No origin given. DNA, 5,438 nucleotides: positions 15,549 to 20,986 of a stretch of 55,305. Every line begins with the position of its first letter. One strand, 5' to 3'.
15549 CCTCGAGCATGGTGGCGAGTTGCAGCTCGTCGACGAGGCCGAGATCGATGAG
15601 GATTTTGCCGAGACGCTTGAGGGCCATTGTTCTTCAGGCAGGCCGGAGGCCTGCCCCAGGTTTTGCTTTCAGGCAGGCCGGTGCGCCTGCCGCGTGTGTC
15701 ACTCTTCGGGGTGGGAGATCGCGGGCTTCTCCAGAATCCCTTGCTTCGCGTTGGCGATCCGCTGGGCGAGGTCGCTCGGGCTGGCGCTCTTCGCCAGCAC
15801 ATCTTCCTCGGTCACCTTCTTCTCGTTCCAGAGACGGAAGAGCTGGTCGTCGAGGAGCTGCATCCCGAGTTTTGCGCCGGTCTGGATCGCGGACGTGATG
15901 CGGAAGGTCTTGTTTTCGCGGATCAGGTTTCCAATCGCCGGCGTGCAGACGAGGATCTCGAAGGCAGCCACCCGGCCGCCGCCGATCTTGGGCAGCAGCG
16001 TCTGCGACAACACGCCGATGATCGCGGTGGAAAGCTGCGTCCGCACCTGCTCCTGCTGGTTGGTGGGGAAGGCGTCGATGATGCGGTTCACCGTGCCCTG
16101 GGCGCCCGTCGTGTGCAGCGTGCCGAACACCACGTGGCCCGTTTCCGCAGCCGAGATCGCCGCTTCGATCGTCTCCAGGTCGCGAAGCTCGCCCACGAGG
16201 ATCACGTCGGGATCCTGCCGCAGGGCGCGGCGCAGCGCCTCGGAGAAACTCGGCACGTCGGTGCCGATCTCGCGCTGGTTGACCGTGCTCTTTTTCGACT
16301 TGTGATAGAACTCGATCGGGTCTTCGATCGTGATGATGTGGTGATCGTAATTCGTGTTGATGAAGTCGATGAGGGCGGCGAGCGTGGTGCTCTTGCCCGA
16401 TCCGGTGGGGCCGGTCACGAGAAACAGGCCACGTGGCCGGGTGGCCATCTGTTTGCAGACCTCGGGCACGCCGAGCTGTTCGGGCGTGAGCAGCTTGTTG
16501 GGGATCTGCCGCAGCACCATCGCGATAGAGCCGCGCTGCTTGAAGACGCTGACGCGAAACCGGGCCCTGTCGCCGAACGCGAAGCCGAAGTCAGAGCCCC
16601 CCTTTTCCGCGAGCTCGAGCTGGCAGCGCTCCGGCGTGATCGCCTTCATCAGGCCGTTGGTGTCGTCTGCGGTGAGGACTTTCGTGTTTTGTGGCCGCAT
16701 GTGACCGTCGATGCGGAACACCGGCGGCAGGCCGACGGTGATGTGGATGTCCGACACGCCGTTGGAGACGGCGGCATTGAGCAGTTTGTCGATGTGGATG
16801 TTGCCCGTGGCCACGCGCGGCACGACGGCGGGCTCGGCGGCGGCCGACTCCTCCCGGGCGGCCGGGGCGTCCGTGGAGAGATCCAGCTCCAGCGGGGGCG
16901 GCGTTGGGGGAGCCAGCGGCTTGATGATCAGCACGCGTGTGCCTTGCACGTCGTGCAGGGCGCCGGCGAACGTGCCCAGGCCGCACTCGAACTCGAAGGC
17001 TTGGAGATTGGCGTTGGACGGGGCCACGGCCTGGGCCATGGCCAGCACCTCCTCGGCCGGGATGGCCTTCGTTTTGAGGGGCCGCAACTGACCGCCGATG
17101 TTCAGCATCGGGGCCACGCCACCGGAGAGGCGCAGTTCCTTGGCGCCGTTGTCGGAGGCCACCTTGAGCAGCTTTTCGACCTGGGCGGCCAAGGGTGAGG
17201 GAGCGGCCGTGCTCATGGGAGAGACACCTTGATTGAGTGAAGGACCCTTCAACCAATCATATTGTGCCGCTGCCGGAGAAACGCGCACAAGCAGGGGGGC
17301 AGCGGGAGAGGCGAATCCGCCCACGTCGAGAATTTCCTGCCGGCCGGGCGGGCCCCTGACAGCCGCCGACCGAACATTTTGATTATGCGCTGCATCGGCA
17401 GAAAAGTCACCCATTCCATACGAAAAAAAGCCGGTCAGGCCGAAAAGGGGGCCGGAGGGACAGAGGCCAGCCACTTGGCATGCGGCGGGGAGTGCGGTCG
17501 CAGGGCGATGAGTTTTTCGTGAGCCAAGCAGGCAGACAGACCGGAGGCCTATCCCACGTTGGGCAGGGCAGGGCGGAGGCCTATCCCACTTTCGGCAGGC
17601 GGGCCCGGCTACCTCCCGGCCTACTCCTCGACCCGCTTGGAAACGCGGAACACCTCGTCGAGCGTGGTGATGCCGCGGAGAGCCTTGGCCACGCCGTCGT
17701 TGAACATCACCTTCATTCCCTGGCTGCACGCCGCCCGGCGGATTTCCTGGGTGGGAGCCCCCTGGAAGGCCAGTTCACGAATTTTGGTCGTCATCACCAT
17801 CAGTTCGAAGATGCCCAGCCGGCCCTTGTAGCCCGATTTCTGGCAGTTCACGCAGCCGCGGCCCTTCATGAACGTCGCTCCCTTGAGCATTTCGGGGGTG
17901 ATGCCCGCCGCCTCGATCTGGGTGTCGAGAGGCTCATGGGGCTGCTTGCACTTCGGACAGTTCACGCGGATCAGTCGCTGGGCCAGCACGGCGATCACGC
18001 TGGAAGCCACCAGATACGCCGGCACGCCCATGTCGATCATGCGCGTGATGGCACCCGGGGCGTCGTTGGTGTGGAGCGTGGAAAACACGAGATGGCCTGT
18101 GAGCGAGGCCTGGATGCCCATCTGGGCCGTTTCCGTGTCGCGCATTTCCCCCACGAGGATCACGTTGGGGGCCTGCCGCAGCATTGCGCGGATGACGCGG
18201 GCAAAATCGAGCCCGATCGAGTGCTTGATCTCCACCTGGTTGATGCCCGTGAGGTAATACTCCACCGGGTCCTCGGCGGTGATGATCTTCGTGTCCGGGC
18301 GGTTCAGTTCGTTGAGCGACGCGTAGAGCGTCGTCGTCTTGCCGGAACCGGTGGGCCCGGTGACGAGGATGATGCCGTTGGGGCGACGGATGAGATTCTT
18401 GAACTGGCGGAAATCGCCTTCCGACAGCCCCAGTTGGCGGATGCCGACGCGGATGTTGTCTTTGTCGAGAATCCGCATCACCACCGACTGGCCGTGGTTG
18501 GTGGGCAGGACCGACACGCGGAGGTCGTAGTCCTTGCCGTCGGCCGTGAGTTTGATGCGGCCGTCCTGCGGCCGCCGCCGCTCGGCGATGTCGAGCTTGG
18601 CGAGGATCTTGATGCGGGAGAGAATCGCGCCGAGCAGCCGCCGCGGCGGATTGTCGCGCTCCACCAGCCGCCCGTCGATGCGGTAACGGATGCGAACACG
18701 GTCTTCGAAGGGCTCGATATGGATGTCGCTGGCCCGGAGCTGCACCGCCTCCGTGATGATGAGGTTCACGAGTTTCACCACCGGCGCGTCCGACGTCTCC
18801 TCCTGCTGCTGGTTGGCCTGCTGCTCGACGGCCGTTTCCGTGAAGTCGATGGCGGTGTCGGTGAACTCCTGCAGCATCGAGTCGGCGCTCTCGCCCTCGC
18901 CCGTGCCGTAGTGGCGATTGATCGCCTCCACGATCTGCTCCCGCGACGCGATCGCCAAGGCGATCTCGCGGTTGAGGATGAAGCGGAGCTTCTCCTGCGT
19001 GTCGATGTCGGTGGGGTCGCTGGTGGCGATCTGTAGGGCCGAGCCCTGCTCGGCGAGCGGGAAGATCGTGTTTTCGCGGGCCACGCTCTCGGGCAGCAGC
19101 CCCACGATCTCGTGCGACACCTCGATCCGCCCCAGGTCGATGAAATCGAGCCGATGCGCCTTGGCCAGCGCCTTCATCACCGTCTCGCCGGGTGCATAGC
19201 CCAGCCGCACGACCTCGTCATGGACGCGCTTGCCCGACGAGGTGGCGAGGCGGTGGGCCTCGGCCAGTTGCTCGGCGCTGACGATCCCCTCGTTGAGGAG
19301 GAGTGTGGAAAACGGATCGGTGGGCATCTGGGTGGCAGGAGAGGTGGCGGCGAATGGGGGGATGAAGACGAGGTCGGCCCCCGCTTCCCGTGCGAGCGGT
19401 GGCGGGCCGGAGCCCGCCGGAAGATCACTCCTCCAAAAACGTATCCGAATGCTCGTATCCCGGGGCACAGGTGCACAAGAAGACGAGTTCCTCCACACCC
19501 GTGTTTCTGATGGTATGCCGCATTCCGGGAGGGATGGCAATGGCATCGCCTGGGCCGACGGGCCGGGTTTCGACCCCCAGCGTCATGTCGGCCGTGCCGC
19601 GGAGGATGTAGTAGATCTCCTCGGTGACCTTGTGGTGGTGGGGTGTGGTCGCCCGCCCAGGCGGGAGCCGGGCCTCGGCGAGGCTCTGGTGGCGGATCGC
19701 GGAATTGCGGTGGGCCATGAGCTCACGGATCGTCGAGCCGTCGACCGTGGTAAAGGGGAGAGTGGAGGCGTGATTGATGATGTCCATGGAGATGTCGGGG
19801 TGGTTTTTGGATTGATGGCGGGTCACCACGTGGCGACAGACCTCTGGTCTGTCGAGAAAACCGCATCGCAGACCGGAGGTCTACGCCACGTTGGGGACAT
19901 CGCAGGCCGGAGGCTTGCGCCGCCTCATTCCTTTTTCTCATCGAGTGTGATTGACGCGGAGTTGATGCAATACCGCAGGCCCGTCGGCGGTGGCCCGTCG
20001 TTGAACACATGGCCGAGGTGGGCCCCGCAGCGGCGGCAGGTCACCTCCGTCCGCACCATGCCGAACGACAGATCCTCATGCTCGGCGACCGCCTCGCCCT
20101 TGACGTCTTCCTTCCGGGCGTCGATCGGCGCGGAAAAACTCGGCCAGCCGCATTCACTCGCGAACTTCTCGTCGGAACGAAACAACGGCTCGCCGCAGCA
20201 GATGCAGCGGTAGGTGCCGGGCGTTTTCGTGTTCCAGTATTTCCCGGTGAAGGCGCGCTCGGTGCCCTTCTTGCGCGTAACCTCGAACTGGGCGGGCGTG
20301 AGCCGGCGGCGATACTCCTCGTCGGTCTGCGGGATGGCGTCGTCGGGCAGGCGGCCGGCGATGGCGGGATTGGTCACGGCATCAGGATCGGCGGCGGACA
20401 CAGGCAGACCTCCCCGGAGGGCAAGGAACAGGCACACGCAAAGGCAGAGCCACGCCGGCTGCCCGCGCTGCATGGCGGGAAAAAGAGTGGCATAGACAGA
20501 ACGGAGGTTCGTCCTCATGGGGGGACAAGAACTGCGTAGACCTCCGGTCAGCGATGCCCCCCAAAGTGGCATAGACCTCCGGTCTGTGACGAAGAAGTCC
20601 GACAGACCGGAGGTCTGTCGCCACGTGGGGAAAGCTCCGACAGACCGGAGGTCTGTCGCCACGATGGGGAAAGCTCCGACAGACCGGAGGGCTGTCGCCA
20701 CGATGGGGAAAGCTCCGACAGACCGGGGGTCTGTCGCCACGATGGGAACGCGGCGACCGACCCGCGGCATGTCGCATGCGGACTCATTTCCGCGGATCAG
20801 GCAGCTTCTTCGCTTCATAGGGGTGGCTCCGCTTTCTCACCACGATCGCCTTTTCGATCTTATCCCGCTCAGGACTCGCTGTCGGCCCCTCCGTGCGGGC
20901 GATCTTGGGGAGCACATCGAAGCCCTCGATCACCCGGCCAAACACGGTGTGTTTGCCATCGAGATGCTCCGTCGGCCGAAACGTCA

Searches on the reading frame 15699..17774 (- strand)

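Call 50: search_protein_families(library=pfam, proteins=[window:15699-17774:-], max_evalue=0.0001)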
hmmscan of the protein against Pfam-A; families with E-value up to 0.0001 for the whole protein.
window:15699-17774:- (691 aa): 2 families
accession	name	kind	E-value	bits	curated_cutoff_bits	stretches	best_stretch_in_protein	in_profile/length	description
PF00437.27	T2SSE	-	2.5e-49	168.3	24.9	1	327-597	11-281/370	Type II/IV secretion system protein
PF13555.12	AAA_29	-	8.2e-05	22.7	27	0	442-469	16-43/61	P-loop containing region of AAA domain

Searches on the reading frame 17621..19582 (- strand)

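Call 29: search_protein_families(library=pfam, proteins=[window:17621-19582:-], max_evalue=0.001)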
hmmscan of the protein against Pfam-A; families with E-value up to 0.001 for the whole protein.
window:17621-19582:- (653 aa): 5 families
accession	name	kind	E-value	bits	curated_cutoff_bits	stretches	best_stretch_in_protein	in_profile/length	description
PF00437.27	T2SSE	-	1.5e-133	445.4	24.9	1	261-646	1-370/370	Type II/IV secretion system protein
PF05157.20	MshEN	-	8.9e-23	80.5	23.1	1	144-230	2-89/90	MshEN domain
PF13401.12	AAA_22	-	8e-05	23.4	27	1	401-438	4-43/130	AAA domain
PF13191.12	AAA_16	-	0.00011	23.1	32.6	1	392-450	10-64/167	AAA ATPase domain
PF25199.1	nSTAND_NTPase5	-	0.00043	20.6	34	0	400-437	39-77/145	Novel STAND NTPase 5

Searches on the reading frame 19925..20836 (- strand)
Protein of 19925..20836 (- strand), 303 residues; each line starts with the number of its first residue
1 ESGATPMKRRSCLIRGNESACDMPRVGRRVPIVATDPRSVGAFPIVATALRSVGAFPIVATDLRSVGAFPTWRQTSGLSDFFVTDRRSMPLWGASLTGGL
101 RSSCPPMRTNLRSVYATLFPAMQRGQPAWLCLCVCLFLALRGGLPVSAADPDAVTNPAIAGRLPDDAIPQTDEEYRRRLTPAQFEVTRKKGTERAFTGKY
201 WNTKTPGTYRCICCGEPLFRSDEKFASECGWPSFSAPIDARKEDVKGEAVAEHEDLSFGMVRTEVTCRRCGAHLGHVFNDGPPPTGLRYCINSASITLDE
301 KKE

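Call 51: search_protein_families(library=pfam, proteins=[window:19925-20836:-], max_evalue=0.0001)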
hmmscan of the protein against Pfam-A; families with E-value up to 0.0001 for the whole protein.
window:19925-20836:- (303 aa): 1 family
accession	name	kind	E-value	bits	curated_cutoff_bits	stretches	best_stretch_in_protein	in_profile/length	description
PF01641.26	SelR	-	1.3e-49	167.4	24.9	1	179-298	1-114/116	SelR domain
